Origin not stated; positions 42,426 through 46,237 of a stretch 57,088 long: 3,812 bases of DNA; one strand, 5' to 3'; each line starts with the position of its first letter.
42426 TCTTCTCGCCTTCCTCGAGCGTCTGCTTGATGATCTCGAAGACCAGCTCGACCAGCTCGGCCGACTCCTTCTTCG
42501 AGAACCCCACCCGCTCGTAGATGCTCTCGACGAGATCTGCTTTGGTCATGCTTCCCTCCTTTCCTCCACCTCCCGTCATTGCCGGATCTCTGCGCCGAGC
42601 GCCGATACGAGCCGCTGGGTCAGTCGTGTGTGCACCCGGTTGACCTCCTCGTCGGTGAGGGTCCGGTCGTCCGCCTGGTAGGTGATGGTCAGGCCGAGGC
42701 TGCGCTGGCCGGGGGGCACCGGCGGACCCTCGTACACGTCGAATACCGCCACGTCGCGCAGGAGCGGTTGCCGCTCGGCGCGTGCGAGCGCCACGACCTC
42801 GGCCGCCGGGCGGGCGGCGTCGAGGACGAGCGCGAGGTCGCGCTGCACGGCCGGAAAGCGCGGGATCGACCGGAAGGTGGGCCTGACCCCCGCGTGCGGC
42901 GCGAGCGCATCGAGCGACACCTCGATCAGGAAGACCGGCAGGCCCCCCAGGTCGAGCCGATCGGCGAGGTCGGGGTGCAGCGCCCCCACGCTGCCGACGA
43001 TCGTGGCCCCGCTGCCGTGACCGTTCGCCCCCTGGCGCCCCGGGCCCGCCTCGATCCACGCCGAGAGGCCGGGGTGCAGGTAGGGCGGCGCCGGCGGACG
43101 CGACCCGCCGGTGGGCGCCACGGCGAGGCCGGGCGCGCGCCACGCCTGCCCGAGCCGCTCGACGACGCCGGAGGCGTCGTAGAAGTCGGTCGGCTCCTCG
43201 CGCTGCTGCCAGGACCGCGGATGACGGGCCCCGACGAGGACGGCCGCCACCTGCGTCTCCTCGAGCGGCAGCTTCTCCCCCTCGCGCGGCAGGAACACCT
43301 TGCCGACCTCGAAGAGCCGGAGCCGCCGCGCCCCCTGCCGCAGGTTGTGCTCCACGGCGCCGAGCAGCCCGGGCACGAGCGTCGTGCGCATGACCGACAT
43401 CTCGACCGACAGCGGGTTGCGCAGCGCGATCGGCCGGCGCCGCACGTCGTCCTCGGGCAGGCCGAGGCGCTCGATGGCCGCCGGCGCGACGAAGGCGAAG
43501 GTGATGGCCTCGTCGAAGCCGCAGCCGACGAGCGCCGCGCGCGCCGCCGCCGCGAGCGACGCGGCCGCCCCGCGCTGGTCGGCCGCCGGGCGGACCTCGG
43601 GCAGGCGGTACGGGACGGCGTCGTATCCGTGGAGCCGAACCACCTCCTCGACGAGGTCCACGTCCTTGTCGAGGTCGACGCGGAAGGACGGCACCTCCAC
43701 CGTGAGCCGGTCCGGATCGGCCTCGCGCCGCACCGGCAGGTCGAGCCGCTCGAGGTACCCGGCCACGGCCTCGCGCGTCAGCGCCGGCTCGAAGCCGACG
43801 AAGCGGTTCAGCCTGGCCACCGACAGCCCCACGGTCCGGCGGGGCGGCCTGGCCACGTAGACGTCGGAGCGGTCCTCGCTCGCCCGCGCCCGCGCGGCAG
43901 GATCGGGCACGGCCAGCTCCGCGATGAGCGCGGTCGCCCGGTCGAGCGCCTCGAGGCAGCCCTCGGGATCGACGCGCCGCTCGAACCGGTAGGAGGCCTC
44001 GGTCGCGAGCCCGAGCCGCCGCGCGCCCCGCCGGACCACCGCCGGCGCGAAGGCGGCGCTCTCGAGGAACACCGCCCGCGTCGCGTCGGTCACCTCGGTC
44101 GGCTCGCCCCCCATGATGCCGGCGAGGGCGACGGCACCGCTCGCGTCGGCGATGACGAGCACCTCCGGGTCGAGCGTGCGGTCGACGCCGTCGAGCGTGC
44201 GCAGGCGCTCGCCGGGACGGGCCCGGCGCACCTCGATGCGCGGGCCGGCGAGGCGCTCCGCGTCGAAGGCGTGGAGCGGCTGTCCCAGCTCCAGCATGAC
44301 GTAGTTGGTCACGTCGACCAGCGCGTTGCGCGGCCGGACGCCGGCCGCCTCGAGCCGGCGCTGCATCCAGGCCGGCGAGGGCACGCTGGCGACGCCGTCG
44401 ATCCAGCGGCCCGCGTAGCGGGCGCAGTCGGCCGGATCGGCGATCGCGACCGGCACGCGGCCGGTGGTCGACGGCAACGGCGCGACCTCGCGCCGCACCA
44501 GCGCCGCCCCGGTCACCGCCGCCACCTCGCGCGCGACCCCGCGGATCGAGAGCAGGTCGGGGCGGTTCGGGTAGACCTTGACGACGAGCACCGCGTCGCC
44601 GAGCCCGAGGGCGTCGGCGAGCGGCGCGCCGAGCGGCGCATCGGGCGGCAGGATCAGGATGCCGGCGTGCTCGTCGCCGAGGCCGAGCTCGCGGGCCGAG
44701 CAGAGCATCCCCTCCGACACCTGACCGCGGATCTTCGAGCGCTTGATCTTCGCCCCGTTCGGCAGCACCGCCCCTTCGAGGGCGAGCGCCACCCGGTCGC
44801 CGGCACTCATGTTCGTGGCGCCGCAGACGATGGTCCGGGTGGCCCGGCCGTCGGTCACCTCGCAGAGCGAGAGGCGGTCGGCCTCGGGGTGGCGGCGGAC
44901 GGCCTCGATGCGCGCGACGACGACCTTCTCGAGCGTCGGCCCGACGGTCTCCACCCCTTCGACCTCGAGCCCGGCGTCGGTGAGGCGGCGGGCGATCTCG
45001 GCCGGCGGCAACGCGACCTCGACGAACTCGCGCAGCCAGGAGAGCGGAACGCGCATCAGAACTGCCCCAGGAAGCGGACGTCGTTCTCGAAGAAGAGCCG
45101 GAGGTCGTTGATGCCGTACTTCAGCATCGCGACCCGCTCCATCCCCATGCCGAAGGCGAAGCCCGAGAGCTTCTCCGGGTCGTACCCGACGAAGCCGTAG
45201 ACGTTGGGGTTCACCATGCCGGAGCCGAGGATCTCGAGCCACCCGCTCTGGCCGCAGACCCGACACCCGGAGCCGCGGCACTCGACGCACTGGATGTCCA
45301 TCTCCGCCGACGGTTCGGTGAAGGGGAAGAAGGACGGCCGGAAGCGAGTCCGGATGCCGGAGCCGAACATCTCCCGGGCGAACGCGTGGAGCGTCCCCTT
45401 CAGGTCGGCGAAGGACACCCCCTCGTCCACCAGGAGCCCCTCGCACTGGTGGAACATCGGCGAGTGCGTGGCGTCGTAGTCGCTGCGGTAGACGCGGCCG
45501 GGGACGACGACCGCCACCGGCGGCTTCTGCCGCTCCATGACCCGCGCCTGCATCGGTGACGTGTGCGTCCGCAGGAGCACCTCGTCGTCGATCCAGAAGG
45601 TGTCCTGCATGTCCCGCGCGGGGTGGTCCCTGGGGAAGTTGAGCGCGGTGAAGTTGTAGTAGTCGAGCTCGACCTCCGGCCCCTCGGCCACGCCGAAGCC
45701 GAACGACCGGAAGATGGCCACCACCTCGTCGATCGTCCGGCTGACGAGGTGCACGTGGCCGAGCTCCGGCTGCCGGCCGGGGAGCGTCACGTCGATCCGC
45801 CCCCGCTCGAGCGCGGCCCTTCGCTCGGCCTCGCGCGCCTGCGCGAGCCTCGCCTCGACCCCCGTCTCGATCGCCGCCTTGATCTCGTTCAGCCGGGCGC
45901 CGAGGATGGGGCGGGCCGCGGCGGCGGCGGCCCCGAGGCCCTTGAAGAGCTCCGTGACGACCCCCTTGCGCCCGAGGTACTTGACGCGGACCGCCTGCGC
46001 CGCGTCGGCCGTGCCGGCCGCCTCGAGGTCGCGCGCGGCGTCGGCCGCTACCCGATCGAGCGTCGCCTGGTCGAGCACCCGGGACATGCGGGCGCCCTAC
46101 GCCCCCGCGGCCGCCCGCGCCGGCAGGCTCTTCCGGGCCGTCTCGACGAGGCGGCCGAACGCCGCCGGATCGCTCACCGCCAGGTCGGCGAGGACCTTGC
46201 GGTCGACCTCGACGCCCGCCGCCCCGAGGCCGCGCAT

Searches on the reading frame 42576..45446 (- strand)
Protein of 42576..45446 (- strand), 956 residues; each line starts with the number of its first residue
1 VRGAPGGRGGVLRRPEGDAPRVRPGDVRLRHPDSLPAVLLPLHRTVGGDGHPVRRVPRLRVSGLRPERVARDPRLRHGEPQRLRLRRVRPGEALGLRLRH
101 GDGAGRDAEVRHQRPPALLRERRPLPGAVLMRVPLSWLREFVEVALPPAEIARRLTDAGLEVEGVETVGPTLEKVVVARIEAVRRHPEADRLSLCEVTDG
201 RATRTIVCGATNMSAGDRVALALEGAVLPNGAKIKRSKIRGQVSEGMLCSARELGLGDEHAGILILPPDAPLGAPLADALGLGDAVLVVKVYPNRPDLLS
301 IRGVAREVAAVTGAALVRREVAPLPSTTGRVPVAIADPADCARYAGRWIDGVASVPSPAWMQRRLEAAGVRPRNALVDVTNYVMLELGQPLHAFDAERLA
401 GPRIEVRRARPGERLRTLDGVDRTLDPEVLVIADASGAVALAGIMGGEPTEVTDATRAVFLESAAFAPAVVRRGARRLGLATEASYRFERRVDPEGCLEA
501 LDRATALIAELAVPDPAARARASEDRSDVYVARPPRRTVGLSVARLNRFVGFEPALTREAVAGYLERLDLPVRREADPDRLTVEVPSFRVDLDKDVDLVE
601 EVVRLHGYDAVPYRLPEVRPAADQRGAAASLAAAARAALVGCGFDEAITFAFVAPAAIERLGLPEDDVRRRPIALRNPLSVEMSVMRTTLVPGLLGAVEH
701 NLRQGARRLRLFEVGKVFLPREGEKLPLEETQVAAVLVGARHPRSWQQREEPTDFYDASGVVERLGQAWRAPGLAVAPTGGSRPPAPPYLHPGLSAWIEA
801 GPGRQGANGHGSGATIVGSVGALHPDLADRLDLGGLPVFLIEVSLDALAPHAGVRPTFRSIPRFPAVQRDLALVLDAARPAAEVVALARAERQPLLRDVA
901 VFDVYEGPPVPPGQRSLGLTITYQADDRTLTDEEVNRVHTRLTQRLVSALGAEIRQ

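Call 48: search_protein_families(library=pfam, proteins=[window:42576-45446:-], max_evalue=0.00001)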
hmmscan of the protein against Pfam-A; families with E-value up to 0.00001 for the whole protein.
window:42576-45446:- (956 aa): 5 families
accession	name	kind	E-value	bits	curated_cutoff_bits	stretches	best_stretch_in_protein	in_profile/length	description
PF03483.22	B3_4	-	8.3e-70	234.3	29.3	1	341-512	2-173/174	B3/4 domain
PF17759.6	tRNA_synthFbeta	-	4e-55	187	22.4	1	612-845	2-214/214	Phenylalanyl tRNA synthetase beta chain CLM domain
PF03147.19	FDX-ACB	-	2.3e-27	95.7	31.1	1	862-955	1-94/94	Ferredoxin-fold anticodon binding domain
PF01588.26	tRNA_bind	-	2.2e-21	76.2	27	1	175-274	1-95/96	Putative tRNA binding domain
PF03484.21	B5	-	4.2e-19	69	28.6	1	541-608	3-67/67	tRNA synthetase B5 domain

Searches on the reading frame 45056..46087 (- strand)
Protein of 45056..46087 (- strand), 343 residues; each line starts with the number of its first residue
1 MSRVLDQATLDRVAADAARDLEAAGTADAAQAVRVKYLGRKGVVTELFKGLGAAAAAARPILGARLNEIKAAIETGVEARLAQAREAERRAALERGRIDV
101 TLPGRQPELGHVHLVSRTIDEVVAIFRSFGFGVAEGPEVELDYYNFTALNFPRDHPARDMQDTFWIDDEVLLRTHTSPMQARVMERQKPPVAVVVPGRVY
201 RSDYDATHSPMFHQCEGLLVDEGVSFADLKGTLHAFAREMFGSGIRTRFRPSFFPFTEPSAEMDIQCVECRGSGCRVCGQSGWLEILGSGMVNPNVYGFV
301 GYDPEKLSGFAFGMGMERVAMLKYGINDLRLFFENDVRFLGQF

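Call 48: search_protein_families(library=pfam, proteins=[window:45056-46087:-], max_evalue=0.00001)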
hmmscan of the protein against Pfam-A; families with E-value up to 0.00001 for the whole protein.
window:45056-46087:- (343 aa): 2 families
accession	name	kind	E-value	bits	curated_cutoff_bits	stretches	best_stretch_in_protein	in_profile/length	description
PF01409.25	tRNA-synt_2d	-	1.5e-101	339.5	19.8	1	98-343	2-246/246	tRNA synthetases class II core domain (F)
PF02912.23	Phe_tRNA-synt_N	-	3.2e-17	62.7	22.3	1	26-93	2-69/69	Aminoacyl tRNA synthetase class II, N-terminal domain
